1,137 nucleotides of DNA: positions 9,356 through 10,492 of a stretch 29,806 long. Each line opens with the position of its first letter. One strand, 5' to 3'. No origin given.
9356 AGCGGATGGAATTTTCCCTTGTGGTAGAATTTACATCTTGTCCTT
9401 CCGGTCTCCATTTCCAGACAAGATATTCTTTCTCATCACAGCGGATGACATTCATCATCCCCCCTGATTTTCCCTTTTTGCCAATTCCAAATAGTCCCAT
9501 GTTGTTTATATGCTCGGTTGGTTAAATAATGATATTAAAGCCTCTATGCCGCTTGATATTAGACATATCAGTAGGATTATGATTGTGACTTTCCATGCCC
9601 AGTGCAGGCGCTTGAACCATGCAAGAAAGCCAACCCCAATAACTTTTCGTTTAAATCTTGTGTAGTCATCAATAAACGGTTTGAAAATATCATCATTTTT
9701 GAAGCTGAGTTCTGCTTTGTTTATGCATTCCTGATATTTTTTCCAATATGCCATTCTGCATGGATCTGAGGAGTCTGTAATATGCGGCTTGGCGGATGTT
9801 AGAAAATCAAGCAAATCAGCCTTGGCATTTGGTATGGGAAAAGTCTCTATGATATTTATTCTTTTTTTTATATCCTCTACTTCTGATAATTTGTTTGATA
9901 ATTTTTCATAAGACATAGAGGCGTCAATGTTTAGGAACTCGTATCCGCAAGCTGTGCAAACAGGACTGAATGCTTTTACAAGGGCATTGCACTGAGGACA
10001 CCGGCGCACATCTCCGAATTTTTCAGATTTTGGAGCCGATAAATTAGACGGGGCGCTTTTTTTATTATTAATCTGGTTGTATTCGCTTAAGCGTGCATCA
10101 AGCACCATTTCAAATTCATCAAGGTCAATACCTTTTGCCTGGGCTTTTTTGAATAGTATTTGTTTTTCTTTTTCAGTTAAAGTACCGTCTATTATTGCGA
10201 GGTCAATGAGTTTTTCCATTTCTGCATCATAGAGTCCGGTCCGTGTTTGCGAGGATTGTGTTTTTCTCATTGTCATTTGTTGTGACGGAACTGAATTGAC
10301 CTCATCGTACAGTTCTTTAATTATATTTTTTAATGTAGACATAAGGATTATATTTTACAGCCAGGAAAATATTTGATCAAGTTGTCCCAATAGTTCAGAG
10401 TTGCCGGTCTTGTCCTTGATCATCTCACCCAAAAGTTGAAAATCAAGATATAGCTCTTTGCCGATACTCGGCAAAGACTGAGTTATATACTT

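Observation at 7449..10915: Five-gene membrane module: secreted protein, zinc-ribbon/TerB-like protein, SPFH(Band-7) protein fused to GYF_2, stand-alone GYF_2 paralog, small 3-TM protein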

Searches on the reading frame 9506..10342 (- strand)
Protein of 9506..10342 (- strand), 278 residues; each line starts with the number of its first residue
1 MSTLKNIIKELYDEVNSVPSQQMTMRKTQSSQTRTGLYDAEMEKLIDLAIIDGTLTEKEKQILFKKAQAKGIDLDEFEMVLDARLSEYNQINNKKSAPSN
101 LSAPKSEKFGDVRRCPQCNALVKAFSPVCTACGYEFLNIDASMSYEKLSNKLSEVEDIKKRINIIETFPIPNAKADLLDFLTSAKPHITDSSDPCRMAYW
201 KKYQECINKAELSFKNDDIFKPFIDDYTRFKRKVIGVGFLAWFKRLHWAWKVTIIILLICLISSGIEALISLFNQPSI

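Call 4: search_protein_families(library=pfam, proteins=[window:9506-10342:-], max_evalue=1)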
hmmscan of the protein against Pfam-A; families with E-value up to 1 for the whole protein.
window:9506-10342:- (278 aa): 9 families
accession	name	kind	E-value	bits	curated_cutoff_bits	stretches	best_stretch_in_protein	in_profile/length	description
PF13248.11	Zn_ribbon_3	-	0.00051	19.9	27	1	114-135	4-25/26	zinc-ribbon domain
PF10571.15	UPF0547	-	0.0012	19.4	29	1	114-136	2-24/26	Uncharacterised protein family UPF0547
PF13240.11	Zn_Ribbon_1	-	0.0099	16.1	25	1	115-135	2-22/23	zinc-ribbon domain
PF10123.14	Mu-like_Pro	-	0.013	15.5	25.2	1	9-85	207-284/330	Mu-like prophage I protein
PF12773.13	DZR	-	0.014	16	27.3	1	112-133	24-45/45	Double zinc ribbon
PF05517.18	p25-alpha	-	0.02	15.6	22.6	1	30-95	13-83/153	p25-alpha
PF09297.16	Zn_ribbon_NUD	-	0.1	12.8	24.8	0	113-121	22-30/32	NADH pyrophosphatase zinc ribbon domain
PF25208.1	DUF7838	-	0.16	12.3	28.5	0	129-143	36-50/55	Domain of unknown function (DUF7838)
PF21363.3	TRAF3_RING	-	0.29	11.3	26.9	1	103-132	10-39/40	TNF receptor-associated factor 2/3/5, RING domain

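Call 7: search_protein_families(library=ncbifam, proteins=[window:9506-10342:-], max_evalue=0.1)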
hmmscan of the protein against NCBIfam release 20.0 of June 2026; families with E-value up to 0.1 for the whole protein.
window:9506-10342:- (278 aa): 3 families
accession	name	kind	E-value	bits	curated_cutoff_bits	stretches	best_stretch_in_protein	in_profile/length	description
NF006948.0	PRK09430.1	equivalog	0.00042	20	162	1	28-95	119-186/267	co-chaperone DjlA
NF047723.1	TransFacS4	equivalog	0.037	14.5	120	0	113-142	2-33/90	transcription factor S4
NF041910.1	HVO_0416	equivalog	0.083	12.8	80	1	113-135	35-57/58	HVO_0416 family zinc finger protein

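Call 8: search_protein_families(library=padloc, proteins=[window:9506-10342:-], max_evalue=0.1)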
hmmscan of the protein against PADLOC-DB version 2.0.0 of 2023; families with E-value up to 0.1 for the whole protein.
window:9506-10342:- (278 aa): 0 families

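Call 21: find_homologous_proteins(query=window:9506-10342:-, max_evalue=0.001)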
Query window:9506-10342:- (278 aa): 2199 proteins with E <= 0.001 among 3256 candidates; the best 120 are listed.
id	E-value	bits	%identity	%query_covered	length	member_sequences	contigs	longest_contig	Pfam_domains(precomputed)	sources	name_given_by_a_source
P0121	7.9e-181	617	99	100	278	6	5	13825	-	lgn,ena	-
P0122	1.2e-125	436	63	100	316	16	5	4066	-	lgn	-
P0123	3.2e-105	369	63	92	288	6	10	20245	PF13248.12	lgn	-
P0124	6.4e-66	240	49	86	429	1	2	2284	-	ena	-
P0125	8.6e-66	240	50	81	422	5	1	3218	-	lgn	-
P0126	1.6e-65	239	50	84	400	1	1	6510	-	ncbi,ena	-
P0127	2.0e-65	239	49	84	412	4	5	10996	-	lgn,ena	-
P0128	2.5e-65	239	51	83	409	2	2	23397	-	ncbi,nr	ncbi:MAG: hypothetical protein MJZ76_03835 [Bacteroidales bacterium]|nr:hypothetical protein [Bacter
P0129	2.1e-64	235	55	71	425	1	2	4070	-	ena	-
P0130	3.3e-64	235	51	82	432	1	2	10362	-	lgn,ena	-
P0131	4.3e-64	234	49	85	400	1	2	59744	-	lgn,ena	-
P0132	4.3e-64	234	57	71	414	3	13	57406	-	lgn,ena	-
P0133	6.4e-64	234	49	82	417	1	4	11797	-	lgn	-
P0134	6.8e-64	234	53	79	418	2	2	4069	PF14559.13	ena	-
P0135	8.3e-64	233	53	75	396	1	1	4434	-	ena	-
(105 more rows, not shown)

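Call 41: find_encoding_contigs(protein=P0123, flank=6000, max_places=3)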
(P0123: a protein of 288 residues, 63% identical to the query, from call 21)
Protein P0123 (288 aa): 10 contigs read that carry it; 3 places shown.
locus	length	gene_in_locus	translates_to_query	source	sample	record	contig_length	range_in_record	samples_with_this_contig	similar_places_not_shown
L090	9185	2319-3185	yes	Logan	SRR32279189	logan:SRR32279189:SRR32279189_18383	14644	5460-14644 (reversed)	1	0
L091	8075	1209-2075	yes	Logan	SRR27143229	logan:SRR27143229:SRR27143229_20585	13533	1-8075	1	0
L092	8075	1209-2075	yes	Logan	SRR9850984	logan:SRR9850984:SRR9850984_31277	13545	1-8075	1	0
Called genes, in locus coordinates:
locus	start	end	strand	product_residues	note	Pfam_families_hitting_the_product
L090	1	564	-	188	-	?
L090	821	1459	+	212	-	-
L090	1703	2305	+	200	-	-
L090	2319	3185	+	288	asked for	PF13248:Zn_ribbon_3 (faint)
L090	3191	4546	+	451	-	PF13421:Band_7_1, PF14237:GYF_2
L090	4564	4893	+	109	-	PF14237:GYF_2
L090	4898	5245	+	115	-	-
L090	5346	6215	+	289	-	-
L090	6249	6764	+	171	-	PF04306:DUF456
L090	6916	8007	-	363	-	PF00069:Pkinase, PF07714:PK_Tyr_Ser-Thr, PF03109:ABC1 (weak)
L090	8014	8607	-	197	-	-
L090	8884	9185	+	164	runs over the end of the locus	PF00011:HSP20, PF17886:ArsA_HSP20 (weak)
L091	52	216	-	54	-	-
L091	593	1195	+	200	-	-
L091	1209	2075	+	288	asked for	PF13248:Zn_ribbon_3 (faint)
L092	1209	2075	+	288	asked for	PF13248:Zn_ribbon_3 (faint)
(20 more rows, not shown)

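Call 42: find_encoding_contigs(protein=P0122, flank=6000, max_places=2)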
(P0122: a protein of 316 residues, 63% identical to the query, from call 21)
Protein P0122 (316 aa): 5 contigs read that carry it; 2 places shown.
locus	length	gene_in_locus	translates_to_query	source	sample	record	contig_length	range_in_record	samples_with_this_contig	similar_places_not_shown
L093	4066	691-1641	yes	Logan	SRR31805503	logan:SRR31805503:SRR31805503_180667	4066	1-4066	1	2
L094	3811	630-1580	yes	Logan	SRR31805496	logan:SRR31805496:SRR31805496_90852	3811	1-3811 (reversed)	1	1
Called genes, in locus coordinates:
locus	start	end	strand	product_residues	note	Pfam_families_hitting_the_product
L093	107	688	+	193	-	-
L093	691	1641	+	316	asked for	-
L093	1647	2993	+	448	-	PF13421:Band_7_1, PF14237:GYF_2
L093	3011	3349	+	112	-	PF14237:GYF_2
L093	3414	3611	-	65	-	-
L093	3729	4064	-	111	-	?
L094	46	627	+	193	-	-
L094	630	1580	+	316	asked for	-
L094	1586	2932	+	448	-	PF13421:Band_7_1, PF14237:GYF_2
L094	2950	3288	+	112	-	PF14237:GYF_2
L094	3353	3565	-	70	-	-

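Call 47: search_protein_families(library=pfam, alignment_id=A2, max_evalue=0.05)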
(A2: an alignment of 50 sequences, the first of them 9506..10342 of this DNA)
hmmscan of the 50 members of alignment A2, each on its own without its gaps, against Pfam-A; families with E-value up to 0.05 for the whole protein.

A. member 1, window:9506-10342:- (278 aa): 6 families
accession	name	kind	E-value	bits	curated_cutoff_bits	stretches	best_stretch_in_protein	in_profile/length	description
PF13248.11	Zn_ribbon_3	-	0.00051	19.9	27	1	114-135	4-25/26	zinc-ribbon domain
PF10571.15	UPF0547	-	0.0012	19.4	29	1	114-136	2-24/26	Uncharacterised protein family UPF0547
PF13240.11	Zn_Ribbon_1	-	0.0099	16.1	25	1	115-135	2-22/23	zinc-ribbon domain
PF10123.14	Mu-like_Pro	-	0.013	15.5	25.2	1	9-85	207-284/330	Mu-like prophage I protein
PF12773.13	DZR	-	0.014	16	27.3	1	112-133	24-45/45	Double zinc ribbon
PF05517.18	p25-alpha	-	0.02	15.6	22.6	1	30-95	13-83/153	p25-alpha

B. families by the number of members that match (of 50 scanned): 63 families (the first 25 are shown)
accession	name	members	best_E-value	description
PF10571.15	UPF0547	49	1.3e-07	Uncharacterised protein family UPF0547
PF12773.13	DZR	47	0.00044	Double zinc ribbon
PF13248.11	Zn_ribbon_3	43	9.1e-06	zinc-ribbon domain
PF04391.17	DUF533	43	2.9e-05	Protein of unknown function (DUF533)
PF18912.6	DZR_2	33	0.0023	Double zinc ribbon domain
PF13240.11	Zn_Ribbon_1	31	0.00014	zinc-ribbon domain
PF05099.18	TerB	30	0.00073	Tellurite resistance protein TerB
PF18073.7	Zn_ribbon_LapB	21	0.00043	Rubredoxin metal binding domain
PF18551.6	TackOD1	12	0.0094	Thaumarchaeal output domain 1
PF14559.12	TPR_19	10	6.2e-06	Tetratricopeptide repeat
PF01535.26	PPR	9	0.00015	PPR repeat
PF07282.18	Cas12f1-like_TNB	9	0.00021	Cas12f1-like, TNB domain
PF23137.1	HVO_0758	9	0.0015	HVO_0758 mu-protein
PF25208.1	DUF7838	9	0.0021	Domain of unknown function (DUF7838)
PF13041.12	PPR_2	8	0.00028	PPR repeat family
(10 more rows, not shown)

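Call 58: predict_structure(alignment_id=A3)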
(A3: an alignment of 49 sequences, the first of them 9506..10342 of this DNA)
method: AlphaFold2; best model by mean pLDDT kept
length: 278 residues; sequences in the alignment: 49
mean_pLDDT: 82.2   pTM: 0.49
mean pLDDT of the five models: 82.2, 81.3, 80.8, 79.7, 78.9
residues with pLDDT >= 90: 134; 70-90: 92; 50-70: 21; < 50: 31
segments of 3 or more residues with pLDDT < 50: 19-34, 97-109
pLDDT, mean of each block of 10 residues (from residue 1): 70 63 39 58 79 82 90 91 88 63 45 84 80 73 82 97 97 92 95 96 97 96 97 91 86 95 96 79
secondary structure, 60 per line:
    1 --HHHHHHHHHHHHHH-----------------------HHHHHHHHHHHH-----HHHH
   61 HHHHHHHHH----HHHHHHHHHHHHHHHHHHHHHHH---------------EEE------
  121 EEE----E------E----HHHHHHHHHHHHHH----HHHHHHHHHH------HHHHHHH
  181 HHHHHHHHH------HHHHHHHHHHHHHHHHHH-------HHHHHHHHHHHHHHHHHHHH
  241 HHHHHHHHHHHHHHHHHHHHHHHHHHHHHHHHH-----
elements in order: H3-16 H40-51 H57-69 H74-96 E112-114 E121-123 H140-153 H158-167 H174-189 H196-213 H221-273
